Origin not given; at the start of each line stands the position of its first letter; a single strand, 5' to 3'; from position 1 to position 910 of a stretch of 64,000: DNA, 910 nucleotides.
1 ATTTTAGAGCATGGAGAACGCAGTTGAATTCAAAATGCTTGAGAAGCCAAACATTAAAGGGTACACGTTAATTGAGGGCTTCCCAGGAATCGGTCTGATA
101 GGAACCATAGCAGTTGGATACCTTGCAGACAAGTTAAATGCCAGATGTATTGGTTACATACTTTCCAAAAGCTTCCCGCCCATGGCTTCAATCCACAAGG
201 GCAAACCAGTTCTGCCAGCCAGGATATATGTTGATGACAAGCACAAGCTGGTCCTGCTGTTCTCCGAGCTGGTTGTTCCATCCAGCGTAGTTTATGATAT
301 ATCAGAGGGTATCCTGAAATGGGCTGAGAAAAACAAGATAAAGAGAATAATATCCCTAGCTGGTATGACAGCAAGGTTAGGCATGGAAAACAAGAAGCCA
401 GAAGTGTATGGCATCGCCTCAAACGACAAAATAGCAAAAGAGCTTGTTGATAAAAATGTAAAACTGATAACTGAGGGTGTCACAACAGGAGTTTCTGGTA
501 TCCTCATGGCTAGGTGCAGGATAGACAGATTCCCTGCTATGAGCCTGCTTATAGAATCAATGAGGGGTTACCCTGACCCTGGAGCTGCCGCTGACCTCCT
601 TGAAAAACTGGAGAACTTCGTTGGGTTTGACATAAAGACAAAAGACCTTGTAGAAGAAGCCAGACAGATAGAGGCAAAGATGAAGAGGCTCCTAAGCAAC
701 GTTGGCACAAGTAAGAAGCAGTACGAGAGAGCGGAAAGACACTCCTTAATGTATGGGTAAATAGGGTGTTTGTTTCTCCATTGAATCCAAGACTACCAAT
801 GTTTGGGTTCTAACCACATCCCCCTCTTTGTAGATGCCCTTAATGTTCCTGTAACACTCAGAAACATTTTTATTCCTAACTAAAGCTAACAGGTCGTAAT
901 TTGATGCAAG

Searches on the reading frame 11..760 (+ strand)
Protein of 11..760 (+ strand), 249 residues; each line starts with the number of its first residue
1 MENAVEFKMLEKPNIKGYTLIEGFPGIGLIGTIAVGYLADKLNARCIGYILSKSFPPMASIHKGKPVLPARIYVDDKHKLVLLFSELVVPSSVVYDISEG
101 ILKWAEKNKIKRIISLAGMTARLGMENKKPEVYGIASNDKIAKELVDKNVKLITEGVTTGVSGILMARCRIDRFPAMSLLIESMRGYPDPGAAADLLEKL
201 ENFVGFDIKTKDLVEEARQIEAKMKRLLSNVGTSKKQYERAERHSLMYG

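Call 80: search_protein_families(library=pfam, proteins=[window:11-760:+], max_evalue=0.001)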
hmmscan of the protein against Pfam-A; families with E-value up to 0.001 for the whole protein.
window:11-760:+ (249 aa): 1 family
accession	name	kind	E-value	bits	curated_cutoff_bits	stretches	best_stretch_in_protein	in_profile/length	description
PF09754.15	PAC2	-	2.8e-48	165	25.8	1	20-227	1-214/215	PAC2 family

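Call 91: find_encoding_contigs(protein=window:11-760:+, flank=10000, max_places=2)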
Protein window:11-760:+ (249 aa): 4 contigs read that carry it; 2 places shown.
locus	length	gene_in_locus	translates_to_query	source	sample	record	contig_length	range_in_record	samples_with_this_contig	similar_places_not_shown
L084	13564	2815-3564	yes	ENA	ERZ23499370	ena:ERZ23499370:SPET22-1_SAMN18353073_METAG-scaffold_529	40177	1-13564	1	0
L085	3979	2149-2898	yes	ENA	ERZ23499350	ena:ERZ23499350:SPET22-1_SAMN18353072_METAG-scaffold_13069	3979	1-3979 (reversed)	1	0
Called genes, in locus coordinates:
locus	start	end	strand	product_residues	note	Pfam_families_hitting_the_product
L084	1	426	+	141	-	?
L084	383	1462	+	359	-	-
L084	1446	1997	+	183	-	PF00482:T2SSF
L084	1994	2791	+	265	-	PF00482:T2SSF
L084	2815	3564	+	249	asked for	PF09754:PAC2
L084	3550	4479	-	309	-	PF12802:MarR_2 (faint), PF13384:HTH_23 (faint), PF13404:HTH_AsnC-type (faint), PF13412:HTH_24 (faint), PF13518:HTH_28 (faint), PF13545:HTH_Crp_2 (faint), PF01037:AsnC_trans_reg (weak)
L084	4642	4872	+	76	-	-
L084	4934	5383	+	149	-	-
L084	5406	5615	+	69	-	-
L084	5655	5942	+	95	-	-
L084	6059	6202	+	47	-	-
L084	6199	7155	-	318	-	PF01916:DS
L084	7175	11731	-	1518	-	-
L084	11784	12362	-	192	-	-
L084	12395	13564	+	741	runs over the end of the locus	-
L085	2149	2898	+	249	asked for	PF09754:PAC2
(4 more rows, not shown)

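Call 93: search_protein_families(library=ncbifam, proteins=[L084:1-426:+, L084:383-1462:+, L084:1446-1997:+, L084:1994-2791:+], max_evalue=0.01)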
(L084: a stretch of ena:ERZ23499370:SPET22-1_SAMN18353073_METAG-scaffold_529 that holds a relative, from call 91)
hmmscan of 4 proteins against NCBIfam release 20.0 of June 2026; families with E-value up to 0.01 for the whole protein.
L084:1-426:+ (141 aa): 1 family
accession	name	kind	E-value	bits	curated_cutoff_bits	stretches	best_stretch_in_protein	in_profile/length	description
NF045766.1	PhenlGlyoxDHPadI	equivalog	0.0013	17.5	700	1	10-38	101-132/443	NADH-dependent phenylglyoxylate dehydrogenase subunit beta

L084:383-1462:+ (359 aa): 31 families (the best 25 are shown)
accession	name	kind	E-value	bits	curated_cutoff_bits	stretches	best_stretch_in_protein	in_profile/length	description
NF058587.1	archaellum_moto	equivalog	1.7e-55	188.8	550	1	7-291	147-437/527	archaellum flagellar ATPase motor FlaI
TIGR03819.1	heli_sec_ATPase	hypoth_equivalog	5.3e-44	150.8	373.15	1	9-254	54-302/340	TadA family conjugal transfer-associated ATPase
TIGR02788.1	VirB11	equivalog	8.6e-44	149.8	249.95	2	121-264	132-277/308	P-type DNA transfer ATPase VirB11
TIGR02782.1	TrbB_P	equivalog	1.3e-40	139.6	304.55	1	12-269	16-279/303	P-type conjugative transfer ATPase TrbB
NF053672.1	bindosome_BasE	exception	2.3e-31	109.1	1000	1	6-302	137-445/512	bindosome assembly system ATPase subunit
NF010469.0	PRK13894.1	subfamily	2.2e-30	106.1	508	1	14-253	31-268/320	conjugal transfer ATPase TrbB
NF041000.1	ATPase_ComGA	equivalog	7.2e-28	97.3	300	1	136-269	131-263/267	competence type IV pilus ATPase ComGA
NF010407.0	PRK13833.1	subfamily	1.1e-26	94.1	499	1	12-270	24-287/323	conjugal transfer protein TrbB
NF010475.0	PRK13900.1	equivalog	2.5e-25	89.2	389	2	122-252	149-282/333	type IV secretion system ATPase VirB11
NF010425.0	PRK13851.1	equivalog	5.3e-24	84.7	461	1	121-252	150-283/344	type IV secretion system protein VirB11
TIGR02533.1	type_II_gspE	equivalog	1e-16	60.7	630.25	1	135-272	245-380/486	type II secretion system ATPase GspE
NF007755.0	PRK10436.1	equivalog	3.8e-16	58.8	617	1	136-273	222-357/465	type II secretion system protein GspE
TIGR02538.1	type_IV_pilB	equivalog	6e-15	54.9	675.65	1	136-272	319-453/564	type IV-A pilus assembly ATPase PilB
NF053534.1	T4PilAsmATPsTfpB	equivalog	1.6e-13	49.9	850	1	129-267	332-467/584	type IV pilus assembly ATPase TfpB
TIGR01420.1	pilT_fam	subfamily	2.2e-12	46.8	319.1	1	136-249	125-239/343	PilT/PilU family type 4a pilus ATPase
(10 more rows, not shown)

L084:1446-1997:+ (183 aa): 0 families

L084:1994-2791:+ (265 aa): 1 family
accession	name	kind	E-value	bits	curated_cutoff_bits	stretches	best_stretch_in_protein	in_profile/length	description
NF046075.1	UpsF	equivalog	4.4e-08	32.4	400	1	4-229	261-461/484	membrane pilin protein UpsF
